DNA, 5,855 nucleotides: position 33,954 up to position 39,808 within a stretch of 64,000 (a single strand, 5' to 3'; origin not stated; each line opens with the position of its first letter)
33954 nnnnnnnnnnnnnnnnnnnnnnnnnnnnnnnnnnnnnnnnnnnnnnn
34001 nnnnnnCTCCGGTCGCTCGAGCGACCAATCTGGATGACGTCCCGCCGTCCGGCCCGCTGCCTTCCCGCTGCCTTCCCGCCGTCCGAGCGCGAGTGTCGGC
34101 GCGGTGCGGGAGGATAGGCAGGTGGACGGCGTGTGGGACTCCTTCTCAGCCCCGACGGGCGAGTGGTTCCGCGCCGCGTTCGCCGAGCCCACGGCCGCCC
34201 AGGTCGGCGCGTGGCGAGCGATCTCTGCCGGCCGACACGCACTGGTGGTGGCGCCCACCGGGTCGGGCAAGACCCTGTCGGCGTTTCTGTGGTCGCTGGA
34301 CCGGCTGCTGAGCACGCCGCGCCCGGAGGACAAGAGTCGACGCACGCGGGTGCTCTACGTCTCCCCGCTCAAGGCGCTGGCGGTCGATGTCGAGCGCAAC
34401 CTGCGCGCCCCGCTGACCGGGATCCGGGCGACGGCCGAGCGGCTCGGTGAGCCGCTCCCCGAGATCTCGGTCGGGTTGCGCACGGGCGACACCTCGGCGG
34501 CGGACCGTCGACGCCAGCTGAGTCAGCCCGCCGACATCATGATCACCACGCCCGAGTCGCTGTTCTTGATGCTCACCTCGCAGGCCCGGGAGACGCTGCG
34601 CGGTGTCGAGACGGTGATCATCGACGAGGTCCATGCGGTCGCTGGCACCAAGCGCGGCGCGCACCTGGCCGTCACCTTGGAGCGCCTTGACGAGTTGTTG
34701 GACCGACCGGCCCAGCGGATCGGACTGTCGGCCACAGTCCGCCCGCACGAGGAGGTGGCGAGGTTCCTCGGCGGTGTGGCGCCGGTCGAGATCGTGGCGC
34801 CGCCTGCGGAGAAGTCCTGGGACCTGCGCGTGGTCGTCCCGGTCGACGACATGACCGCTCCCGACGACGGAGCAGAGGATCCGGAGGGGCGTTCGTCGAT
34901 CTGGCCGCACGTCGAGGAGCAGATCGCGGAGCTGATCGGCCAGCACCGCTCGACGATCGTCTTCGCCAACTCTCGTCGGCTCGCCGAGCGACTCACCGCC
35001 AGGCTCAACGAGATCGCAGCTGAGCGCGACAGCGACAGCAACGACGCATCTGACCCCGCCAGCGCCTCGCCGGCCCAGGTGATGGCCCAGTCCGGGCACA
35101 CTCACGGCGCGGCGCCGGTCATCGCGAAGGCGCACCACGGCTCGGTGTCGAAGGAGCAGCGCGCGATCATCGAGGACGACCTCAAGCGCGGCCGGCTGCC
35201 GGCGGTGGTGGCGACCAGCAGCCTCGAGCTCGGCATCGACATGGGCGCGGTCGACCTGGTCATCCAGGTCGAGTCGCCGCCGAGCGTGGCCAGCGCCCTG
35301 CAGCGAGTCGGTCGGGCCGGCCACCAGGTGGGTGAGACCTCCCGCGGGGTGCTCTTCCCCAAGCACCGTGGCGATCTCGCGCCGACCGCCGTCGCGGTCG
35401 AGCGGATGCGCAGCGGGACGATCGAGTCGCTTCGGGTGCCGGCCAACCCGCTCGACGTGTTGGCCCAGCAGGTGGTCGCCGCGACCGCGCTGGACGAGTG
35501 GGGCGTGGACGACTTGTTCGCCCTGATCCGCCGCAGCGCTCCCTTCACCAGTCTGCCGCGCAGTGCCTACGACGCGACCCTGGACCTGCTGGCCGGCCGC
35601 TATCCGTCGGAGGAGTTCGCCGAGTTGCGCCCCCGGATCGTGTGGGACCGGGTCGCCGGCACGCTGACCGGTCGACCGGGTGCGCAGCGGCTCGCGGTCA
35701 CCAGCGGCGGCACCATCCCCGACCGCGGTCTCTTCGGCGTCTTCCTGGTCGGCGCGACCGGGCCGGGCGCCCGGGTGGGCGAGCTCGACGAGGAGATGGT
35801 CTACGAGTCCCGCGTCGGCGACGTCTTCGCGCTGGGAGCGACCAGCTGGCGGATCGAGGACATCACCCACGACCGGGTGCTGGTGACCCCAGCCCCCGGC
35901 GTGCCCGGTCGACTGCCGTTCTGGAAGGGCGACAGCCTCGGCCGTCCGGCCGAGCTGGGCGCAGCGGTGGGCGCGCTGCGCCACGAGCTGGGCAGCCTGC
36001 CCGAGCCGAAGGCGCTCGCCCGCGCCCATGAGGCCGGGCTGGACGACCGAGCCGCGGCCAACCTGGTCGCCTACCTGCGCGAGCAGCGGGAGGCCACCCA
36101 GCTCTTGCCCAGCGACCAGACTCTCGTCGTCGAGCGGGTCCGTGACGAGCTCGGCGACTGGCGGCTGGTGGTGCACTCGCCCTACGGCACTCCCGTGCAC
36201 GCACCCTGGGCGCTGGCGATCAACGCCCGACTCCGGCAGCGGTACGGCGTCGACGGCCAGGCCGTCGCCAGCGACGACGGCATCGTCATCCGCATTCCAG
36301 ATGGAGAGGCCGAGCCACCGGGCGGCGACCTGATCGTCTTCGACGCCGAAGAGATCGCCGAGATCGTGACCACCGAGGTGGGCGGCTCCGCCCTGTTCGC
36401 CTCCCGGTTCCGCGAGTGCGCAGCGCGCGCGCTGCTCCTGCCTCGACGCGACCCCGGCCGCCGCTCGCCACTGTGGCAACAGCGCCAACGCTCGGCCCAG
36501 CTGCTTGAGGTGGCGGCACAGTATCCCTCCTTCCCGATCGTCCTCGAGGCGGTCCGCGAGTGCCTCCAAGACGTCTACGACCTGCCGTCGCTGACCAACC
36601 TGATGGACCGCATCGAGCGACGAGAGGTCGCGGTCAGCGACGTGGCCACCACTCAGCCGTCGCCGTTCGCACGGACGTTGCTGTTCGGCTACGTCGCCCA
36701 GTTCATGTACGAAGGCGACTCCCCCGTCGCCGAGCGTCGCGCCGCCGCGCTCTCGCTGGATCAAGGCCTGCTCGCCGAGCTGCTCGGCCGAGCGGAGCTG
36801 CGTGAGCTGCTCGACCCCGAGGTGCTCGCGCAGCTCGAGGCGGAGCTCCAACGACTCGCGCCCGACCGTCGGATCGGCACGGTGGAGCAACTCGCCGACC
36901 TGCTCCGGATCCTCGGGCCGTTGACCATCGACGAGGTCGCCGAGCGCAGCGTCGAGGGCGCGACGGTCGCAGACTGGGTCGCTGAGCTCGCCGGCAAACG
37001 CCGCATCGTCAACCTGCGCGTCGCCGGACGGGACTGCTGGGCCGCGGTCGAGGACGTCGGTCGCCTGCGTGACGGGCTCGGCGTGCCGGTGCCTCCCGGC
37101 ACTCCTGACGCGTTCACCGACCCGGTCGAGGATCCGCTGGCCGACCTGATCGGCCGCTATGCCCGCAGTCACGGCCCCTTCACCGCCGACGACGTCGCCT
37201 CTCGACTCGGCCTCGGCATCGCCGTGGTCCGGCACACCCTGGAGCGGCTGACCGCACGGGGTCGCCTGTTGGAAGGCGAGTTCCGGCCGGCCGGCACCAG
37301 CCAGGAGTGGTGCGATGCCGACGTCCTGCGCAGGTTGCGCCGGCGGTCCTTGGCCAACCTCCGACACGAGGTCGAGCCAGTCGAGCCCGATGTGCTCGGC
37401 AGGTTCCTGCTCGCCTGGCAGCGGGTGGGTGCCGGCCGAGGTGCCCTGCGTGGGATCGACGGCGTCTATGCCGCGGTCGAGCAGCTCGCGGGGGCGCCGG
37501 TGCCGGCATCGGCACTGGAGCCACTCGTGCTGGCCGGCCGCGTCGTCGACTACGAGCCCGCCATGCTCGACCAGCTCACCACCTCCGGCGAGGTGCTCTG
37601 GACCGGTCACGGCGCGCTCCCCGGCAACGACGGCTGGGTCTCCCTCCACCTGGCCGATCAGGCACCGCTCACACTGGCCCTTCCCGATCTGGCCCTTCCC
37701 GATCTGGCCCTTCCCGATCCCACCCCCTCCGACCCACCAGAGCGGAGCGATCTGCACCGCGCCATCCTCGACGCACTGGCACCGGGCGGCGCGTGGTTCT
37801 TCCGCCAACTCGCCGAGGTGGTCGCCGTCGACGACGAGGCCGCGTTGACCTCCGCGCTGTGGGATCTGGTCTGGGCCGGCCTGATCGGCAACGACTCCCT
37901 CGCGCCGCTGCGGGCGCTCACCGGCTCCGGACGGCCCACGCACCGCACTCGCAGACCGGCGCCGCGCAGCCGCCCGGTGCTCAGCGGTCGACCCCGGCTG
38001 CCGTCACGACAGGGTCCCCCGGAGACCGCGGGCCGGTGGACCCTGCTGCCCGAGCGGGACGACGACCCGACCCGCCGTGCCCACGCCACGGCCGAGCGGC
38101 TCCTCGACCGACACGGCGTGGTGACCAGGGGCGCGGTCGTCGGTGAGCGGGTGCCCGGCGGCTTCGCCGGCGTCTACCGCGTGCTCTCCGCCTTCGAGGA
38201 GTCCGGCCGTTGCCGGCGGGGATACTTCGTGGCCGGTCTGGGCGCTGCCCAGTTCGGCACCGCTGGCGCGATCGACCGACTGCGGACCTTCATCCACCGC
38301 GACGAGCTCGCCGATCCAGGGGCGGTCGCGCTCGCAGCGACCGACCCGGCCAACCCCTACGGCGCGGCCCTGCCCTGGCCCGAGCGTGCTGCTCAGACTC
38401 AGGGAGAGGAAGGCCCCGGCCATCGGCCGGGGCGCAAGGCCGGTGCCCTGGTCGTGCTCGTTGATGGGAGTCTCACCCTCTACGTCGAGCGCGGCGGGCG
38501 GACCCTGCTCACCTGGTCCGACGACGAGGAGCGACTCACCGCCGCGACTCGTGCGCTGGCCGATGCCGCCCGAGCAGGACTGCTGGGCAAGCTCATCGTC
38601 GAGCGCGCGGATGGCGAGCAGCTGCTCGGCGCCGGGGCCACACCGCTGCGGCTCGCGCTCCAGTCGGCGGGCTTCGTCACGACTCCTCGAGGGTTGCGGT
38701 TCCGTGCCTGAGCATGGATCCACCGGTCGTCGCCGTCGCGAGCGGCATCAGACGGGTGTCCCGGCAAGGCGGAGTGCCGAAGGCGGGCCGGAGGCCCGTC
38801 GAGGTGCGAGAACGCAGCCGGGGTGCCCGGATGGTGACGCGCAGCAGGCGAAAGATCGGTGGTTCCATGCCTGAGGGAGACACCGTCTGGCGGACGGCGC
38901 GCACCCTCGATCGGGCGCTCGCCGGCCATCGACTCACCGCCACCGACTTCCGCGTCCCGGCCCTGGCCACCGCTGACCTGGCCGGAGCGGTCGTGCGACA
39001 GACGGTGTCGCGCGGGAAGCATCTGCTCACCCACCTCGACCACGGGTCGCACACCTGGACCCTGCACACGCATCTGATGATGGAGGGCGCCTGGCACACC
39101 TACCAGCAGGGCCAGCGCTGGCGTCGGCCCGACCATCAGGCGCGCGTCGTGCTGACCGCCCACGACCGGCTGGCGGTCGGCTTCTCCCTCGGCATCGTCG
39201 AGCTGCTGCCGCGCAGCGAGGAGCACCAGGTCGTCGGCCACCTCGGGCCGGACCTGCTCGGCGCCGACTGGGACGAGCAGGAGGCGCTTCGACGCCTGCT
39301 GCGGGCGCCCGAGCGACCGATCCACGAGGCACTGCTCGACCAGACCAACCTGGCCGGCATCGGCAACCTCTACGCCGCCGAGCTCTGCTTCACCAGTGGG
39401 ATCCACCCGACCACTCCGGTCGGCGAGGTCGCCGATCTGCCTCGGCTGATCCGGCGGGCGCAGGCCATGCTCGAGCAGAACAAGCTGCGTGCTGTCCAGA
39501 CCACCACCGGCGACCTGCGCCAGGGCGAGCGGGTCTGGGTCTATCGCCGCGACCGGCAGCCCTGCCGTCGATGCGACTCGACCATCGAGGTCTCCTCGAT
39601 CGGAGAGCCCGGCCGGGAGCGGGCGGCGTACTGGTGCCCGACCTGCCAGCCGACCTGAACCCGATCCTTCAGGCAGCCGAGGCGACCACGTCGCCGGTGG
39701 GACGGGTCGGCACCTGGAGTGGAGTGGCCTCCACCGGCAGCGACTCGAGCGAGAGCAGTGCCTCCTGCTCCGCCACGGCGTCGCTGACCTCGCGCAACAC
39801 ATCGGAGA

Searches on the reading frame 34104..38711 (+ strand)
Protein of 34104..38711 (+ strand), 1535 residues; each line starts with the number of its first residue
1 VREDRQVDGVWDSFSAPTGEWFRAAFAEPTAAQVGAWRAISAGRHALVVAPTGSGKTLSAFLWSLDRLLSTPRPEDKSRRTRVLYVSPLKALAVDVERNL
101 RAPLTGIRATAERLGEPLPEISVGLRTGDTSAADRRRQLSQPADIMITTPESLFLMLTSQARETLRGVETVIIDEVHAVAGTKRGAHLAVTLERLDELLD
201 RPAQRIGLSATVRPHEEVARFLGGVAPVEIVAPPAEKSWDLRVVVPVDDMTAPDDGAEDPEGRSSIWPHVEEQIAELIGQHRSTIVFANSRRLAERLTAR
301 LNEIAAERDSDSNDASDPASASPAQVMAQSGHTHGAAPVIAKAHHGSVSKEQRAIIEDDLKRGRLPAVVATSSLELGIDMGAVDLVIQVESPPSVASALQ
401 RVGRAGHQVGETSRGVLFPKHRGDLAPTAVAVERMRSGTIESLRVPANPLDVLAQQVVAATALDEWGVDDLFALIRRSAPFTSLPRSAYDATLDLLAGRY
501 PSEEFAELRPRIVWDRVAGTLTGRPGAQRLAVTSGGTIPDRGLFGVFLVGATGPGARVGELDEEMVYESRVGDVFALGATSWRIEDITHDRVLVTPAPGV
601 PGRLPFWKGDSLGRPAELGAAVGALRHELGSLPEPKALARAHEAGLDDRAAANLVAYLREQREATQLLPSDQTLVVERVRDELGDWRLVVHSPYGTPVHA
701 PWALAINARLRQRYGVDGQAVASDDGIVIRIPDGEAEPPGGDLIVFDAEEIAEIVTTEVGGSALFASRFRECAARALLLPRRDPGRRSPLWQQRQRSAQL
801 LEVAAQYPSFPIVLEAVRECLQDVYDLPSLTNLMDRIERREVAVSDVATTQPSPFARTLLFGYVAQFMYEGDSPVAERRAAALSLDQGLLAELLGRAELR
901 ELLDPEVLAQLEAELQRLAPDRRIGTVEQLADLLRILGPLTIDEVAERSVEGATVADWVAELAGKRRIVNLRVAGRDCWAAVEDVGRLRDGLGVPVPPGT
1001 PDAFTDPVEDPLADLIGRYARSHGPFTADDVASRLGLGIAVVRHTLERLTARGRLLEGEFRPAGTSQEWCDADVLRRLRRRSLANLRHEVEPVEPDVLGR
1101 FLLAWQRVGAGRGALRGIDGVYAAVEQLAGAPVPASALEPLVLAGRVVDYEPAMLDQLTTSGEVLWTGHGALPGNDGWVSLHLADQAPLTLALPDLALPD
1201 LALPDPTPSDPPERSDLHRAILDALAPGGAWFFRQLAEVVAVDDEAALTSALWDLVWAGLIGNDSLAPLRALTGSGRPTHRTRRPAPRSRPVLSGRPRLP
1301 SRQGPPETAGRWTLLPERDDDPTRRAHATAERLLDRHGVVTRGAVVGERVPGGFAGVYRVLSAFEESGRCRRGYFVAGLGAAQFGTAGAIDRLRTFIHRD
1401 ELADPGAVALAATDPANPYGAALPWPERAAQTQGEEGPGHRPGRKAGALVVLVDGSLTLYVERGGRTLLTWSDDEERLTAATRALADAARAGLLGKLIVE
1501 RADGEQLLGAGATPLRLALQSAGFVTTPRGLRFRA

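Call 11: search_protein_families(library=ncbifam, proteins=[window:34104-38711:+])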
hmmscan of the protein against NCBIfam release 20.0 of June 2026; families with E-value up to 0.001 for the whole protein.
window:34104-38711:+ (1535 aa): 27 families (the best 25 are shown)
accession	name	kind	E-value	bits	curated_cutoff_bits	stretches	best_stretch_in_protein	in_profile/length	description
NF007284.0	PRK09751.1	equivalog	0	1762.5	1496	1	11-1533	12-1537/1538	ATP-dependent helicase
NF010338.0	PRK13767.1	equivalog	8.2e-183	609.9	849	2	342-862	319-841/877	ATP-dependent helicase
TIGR04121.1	DEXH_lig_assoc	equivalog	1.4e-125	419.9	850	2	343-864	281-782/804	ligase-associated DNA damage response DEXH box helicase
TIGR03817.1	DECH_helic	hypoth_equivalog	6.6e-32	110.6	874.1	1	23-418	31-382/742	helicase/secretion neighborhood putative DEAH-box helicase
NF002654.0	PRK02362.1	equivalog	3.4e-26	91.8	887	1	40-387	36-352/739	ATP-dependent DNA helicase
NF001308.0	PRK00254.1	equivalog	1.9e-22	79.3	1216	1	40-388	36-345/720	ATP-dependent DNA helicase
NF041067.1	DpdJ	equivalog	2.8e-21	75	800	2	134-226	321-419/1482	protein DpdJ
NF040935.1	helicase_Hel308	equivalog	9.7e-17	60.3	1200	1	42-387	41-356/704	ATP-dependent DNA helicase Hel308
NF010337.0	PRK13766.1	equivalog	2.3e-15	55.8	610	2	345-409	406-469/781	Hef nuclease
NF008394.0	PRK11192.1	equivalog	3.5e-14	52.5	507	1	25-176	22-158/441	ATP-dependent RNA helicase SrmB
NF002251.0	PRK01172.1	equivalog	1.8e-13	49.6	891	1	33-387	27-334/674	ATP-dependent DNA helicase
NF041063.1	DpdF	equivalog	1.9e-12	46.6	550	2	39-180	154-283/813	protein DpdF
NF053636.1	DDHlcsCsdAPsy1082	equivalog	7e-11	41.3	890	2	23-109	20-103/512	DEAD/DEAH box helicase CsdA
NF007882.0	PRK10590.1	equivalog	4.3e-10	39.1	743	1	25-176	20-158/456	ATP-dependent RNA helicase RhlE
NF053711.1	RNA_heli_RhlE1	exception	4.5e-09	35.5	750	1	26-179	21-160/434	RNA helicase RhlE1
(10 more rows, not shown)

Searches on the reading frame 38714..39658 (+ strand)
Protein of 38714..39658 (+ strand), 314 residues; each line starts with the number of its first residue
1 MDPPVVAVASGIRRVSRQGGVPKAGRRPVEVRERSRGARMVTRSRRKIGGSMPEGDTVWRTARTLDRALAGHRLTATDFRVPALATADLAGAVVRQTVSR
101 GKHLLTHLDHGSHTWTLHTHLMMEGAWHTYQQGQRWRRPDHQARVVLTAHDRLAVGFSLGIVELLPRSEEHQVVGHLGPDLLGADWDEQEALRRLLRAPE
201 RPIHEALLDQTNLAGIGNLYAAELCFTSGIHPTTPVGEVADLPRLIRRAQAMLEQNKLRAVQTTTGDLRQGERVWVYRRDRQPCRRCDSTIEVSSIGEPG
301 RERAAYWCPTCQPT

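Call 11: search_protein_families(library=ncbifam, proteins=[window:38714-39658:+])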
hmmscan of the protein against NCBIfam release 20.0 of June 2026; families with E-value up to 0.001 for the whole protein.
window:38714-39658:+ (314 aa): 7 families
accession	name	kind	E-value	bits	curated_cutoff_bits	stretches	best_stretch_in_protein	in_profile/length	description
NF040775.1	endonuc_Nei2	equivalog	9.8e-94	313.5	400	1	52-312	1-251/252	endonuclease VIII Nei2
NF002211.1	PRK01103.1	equivalog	1.8e-33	116.2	212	1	52-312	1-273/274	bifunctional DNA-formamidopyrimidine glycosylase/DNA-(apurinic or apyrimidinic site) lyase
NF007763.0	PRK10445.1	equivalog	5.6e-33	114.5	252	1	52-312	1-262/263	endonuclease VIII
TIGR00577.1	fpg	equivalog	9.1e-31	107.2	203.3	1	78-312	36-276/276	DNA-formamidopyrimidine glycosylase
NF010551.0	PRK13945.1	equivalog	8.7e-26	90.9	348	1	86-312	44-281/282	DNA-formamidopyrimidine glycosylase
NF011386.0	PRK14811.1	equivalog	2.9e-21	75.9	414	1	52-313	1-263/269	DNA-formamidopyrimidine glycosylase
NF011385.0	PRK14810.1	equivalog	1.1e-14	54.6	423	1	52-312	1-271/272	DNA-formamidopyrimidine glycosylase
